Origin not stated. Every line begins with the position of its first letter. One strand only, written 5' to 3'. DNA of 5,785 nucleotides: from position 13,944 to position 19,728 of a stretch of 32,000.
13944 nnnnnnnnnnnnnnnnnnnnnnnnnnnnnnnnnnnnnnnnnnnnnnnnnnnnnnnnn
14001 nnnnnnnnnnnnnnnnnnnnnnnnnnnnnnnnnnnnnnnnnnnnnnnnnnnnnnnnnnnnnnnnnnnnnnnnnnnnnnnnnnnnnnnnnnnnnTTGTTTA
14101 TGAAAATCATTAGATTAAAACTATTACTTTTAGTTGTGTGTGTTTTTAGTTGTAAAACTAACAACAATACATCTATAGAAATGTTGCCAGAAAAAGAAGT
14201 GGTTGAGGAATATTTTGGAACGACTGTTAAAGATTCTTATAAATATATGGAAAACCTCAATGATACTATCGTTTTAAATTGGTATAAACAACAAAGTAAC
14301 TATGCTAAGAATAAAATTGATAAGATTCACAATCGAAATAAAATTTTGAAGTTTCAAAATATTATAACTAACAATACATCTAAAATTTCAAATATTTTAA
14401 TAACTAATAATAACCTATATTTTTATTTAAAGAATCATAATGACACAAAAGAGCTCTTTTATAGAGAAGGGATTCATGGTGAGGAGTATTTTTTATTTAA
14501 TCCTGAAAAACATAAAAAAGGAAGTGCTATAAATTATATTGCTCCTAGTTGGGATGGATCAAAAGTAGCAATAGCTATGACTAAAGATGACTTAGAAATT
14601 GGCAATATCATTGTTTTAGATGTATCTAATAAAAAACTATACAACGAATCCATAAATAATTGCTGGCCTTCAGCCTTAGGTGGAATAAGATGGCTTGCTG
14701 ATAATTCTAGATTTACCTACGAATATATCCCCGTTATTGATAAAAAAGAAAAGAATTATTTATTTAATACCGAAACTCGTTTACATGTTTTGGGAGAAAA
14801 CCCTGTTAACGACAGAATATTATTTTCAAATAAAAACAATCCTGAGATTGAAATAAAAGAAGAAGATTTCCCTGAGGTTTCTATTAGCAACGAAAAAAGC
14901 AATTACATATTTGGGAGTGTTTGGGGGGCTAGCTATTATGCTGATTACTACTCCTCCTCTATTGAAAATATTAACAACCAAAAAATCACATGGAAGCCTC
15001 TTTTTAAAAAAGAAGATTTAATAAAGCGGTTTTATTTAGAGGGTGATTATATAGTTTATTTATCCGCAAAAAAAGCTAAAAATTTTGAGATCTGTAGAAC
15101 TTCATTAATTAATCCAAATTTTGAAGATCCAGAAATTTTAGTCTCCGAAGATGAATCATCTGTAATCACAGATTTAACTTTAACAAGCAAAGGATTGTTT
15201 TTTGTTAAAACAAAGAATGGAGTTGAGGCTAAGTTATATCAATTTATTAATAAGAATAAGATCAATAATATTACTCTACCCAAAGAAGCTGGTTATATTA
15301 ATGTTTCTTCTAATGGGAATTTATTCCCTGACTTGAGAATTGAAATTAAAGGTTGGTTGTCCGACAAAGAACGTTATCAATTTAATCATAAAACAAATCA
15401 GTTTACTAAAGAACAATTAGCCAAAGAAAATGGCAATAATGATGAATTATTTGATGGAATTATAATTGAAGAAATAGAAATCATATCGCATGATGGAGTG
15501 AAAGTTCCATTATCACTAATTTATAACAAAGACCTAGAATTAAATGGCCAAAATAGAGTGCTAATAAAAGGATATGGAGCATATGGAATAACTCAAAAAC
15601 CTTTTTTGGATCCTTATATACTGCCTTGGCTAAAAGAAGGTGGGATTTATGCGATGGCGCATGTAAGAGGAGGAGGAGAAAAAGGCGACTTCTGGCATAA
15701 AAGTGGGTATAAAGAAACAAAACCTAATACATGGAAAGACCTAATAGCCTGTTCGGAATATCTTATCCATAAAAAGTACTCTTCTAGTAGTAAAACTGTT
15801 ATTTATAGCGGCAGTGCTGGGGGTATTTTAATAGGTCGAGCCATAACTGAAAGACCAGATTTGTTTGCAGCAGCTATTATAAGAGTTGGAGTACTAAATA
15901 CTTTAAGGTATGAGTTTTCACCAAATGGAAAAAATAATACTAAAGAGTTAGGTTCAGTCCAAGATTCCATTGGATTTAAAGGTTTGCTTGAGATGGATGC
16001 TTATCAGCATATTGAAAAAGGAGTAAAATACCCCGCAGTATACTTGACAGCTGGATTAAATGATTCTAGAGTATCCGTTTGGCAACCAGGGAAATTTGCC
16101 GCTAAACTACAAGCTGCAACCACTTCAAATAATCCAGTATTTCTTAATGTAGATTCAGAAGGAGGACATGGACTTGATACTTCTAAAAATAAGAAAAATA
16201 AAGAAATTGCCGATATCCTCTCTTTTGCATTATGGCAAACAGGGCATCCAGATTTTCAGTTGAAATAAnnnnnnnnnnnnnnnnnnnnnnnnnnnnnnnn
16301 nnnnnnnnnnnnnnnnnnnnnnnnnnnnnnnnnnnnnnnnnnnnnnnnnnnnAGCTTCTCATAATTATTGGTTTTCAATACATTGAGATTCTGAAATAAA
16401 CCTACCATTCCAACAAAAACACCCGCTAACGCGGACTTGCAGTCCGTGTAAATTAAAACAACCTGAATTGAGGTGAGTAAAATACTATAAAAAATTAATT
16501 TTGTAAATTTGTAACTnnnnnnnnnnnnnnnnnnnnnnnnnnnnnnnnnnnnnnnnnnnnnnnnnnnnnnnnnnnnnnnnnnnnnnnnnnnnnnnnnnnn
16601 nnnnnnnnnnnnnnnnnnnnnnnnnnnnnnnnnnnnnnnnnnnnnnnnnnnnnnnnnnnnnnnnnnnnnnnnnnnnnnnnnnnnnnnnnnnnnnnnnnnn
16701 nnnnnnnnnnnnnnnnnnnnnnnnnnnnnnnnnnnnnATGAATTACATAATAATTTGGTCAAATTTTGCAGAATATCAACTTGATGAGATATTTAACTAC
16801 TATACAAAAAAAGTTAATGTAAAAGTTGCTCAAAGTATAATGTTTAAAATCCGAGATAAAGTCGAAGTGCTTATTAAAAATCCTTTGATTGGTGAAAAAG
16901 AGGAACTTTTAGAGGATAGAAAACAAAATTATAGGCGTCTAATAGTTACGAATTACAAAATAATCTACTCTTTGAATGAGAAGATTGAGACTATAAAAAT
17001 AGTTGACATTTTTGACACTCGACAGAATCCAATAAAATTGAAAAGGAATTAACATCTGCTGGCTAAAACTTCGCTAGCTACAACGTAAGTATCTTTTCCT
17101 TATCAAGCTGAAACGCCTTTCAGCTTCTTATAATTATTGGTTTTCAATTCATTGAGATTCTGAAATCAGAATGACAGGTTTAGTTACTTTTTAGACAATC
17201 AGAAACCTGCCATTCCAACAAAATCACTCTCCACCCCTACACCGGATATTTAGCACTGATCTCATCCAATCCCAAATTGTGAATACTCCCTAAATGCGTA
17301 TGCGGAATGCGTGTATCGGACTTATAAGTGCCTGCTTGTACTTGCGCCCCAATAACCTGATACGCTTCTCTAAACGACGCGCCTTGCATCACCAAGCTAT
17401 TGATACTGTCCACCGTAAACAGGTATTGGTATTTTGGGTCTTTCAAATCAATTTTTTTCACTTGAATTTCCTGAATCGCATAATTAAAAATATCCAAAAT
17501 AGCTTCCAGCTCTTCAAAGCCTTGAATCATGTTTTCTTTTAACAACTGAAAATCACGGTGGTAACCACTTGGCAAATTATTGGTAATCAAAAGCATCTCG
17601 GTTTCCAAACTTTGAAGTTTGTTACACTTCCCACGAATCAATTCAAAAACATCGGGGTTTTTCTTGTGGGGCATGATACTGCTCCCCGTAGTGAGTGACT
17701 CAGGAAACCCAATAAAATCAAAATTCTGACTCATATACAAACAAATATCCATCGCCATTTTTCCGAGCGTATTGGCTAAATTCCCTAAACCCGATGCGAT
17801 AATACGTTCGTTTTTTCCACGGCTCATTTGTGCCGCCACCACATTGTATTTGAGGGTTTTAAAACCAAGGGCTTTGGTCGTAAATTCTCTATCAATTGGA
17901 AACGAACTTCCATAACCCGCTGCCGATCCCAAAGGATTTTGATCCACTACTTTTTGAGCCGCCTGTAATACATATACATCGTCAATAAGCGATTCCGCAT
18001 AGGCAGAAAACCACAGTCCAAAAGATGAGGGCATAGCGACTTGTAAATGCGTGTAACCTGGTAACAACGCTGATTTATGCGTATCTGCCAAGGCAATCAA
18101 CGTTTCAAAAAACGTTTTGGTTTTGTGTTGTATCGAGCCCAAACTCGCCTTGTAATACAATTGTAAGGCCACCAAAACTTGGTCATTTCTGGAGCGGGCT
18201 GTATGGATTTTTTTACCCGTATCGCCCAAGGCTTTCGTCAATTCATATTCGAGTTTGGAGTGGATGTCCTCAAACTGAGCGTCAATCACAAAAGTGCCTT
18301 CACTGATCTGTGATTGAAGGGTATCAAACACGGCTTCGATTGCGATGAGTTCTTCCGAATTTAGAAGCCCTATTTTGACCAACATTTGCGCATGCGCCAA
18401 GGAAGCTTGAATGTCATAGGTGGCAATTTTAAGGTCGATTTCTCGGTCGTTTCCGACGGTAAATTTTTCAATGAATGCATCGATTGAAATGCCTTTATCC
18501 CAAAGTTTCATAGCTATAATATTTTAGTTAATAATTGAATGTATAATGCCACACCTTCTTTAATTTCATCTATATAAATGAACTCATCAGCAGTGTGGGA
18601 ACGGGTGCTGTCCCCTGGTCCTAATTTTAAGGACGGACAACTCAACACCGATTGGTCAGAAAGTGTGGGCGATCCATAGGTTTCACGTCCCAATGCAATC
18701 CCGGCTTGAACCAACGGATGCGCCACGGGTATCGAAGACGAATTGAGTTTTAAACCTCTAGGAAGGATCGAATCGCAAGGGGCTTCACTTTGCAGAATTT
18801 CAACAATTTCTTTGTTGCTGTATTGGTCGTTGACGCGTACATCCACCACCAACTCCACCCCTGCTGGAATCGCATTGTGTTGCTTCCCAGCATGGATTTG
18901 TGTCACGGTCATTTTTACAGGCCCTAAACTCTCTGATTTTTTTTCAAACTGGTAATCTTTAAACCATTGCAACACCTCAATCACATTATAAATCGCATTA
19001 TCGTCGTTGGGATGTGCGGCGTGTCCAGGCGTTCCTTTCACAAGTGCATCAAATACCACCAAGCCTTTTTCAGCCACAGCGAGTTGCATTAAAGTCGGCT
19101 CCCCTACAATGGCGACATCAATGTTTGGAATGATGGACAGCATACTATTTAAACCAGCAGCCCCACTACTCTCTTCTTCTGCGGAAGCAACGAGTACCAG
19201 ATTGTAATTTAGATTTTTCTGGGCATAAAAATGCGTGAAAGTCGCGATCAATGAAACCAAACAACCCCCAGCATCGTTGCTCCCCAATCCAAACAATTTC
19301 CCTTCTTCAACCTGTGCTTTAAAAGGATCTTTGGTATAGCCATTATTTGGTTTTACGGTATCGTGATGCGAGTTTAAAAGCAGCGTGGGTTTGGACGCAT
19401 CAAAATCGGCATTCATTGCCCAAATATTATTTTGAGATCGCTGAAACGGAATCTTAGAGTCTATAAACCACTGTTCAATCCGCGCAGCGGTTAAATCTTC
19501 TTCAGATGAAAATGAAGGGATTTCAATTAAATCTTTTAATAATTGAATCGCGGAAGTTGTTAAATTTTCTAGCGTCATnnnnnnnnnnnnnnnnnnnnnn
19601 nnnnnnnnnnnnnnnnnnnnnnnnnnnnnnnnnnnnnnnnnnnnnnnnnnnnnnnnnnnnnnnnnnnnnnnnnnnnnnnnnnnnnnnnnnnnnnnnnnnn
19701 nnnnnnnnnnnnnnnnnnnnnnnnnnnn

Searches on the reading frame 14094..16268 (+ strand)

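Call 64: search_protein_families(library=pfam, proteins=[window:14094-16268:+], max_evalue=0.0001)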
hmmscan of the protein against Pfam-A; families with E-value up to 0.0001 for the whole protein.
window:14094-16268:+ (724 aa): 2 families
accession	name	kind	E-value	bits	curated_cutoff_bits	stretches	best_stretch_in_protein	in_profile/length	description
PF00326.27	Peptidase_S9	-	2e-42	145.6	22.6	1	511-717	8-211/213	Prolyl oligopeptidase family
PF02897.21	Peptidase_S9_N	-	5.9e-27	94.9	24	1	34-436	7-407/414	Prolyl oligopeptidase, N-terminal beta-propeller domain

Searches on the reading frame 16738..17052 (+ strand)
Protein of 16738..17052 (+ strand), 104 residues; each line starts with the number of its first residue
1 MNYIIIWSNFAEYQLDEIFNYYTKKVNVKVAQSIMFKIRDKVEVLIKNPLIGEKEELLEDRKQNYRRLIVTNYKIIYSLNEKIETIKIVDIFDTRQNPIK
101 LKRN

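Call 66: search_protein_families(library=pfam, proteins=[window:16738-17052:+], max_evalue=0.0001)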
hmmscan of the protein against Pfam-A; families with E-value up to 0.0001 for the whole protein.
window:16738-17052:+ (104 aa): 1 family
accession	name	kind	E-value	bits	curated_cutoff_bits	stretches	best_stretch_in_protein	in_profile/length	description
PF05016.21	ParE_toxin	-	1.4e-11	45.3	23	1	5-97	1-88/89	ParE toxin of type II toxin-antitoxin system, parDE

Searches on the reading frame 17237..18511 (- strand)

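Call 64: search_protein_families(library=pfam, proteins=[window:17237-18511:-], max_evalue=0.0001)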
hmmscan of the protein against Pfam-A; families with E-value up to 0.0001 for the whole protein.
window:17237-18511:- (424 aa): 1 family
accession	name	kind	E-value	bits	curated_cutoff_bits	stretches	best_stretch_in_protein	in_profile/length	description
PF00206.25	Lyase_1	-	7.4e-52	177.1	27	1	11-298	8-309/312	Lyase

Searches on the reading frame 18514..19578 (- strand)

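Call 64: search_protein_families(library=pfam, proteins=[window:18514-19578:-], max_evalue=0.0001)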
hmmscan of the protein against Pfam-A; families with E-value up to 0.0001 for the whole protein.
window:18514-19578:- (354 aa): 2 families
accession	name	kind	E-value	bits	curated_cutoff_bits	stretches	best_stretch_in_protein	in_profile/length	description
PF01546.33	Peptidase_M20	-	3.1e-20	73.4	24.6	1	67-351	1-205/206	Peptidase family M20/M25/M40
PF07687.19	M20_dimer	-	2.4e-14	53.6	21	1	169-264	2-97/107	Peptidase dimerisation domain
